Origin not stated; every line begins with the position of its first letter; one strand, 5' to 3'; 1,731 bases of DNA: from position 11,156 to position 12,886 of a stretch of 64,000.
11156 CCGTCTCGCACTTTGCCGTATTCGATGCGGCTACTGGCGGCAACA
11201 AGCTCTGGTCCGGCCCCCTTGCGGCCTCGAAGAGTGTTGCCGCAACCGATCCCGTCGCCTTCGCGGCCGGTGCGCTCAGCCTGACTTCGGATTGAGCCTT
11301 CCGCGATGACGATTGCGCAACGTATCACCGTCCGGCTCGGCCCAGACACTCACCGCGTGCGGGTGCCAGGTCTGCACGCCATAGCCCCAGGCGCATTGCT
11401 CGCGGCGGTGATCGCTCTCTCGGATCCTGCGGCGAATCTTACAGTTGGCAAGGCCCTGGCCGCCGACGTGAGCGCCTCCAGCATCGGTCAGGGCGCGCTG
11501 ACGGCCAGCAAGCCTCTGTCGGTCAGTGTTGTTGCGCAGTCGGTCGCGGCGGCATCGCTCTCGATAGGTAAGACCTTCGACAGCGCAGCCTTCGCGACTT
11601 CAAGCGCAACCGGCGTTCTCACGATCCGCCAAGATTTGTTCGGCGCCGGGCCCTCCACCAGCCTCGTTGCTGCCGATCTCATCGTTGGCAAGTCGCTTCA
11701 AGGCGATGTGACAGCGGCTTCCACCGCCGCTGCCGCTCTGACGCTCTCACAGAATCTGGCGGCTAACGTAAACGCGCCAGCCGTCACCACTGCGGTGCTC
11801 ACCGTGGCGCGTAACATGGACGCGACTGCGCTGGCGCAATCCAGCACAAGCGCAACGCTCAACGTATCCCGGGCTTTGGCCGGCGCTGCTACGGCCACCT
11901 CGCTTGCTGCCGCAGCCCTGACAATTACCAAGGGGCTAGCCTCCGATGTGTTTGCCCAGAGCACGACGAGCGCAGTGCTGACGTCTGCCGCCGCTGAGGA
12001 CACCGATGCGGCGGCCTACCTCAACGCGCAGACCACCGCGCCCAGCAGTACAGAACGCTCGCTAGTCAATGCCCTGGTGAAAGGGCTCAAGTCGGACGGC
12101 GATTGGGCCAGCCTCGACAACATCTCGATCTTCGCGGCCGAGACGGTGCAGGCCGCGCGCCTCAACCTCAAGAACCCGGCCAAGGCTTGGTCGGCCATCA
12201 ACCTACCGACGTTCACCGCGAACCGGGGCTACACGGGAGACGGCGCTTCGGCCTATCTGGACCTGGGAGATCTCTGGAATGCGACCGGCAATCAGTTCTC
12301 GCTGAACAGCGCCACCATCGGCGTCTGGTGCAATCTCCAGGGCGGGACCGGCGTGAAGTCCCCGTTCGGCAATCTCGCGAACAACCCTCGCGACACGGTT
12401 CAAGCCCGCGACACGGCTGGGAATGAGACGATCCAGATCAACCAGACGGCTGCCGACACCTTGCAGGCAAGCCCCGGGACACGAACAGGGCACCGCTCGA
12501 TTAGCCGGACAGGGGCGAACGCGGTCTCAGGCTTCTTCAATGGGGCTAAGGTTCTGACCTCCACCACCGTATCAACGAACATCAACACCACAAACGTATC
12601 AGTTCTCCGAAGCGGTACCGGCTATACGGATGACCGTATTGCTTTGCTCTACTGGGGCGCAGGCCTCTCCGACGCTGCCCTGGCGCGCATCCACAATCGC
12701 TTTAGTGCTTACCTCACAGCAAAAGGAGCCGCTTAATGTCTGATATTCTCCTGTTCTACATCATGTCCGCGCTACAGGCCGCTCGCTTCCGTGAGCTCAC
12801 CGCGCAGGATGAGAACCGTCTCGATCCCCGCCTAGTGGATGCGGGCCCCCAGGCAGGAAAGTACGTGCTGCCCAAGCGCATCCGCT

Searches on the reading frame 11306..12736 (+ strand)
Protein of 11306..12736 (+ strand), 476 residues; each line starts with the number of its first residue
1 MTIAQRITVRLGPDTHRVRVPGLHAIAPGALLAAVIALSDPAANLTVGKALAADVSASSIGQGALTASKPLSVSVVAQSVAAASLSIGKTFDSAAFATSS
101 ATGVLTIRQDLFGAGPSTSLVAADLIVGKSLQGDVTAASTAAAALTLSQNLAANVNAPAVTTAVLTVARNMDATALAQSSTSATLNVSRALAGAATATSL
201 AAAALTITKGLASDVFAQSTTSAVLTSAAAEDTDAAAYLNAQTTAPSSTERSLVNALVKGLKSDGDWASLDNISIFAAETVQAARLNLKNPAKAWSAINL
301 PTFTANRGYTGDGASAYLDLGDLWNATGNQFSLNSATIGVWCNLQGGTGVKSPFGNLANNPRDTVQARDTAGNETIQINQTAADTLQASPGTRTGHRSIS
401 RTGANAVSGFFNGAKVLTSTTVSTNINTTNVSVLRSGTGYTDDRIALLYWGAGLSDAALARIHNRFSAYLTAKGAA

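Call 8: search_protein_families(library=phrogs, proteins=[window:11306-12736:+], max_evalue=0.001)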
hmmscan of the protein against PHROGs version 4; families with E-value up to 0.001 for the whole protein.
window:11306-12736:+ (476 aa): 2 families
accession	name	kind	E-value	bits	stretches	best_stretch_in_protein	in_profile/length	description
phrog_26223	-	unknown function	2.5e-14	53.6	1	138-463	447-765/775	-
phrog_18498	-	unknown function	5e-08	32.1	1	65-470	282-669/1220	-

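Call 11: search_protein_families(library=pfam, proteins=[window:11306-12736:+], max_evalue=0.01)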
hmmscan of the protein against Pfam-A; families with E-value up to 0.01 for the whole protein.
window:11306-12736:+ (476 aa): 0 families
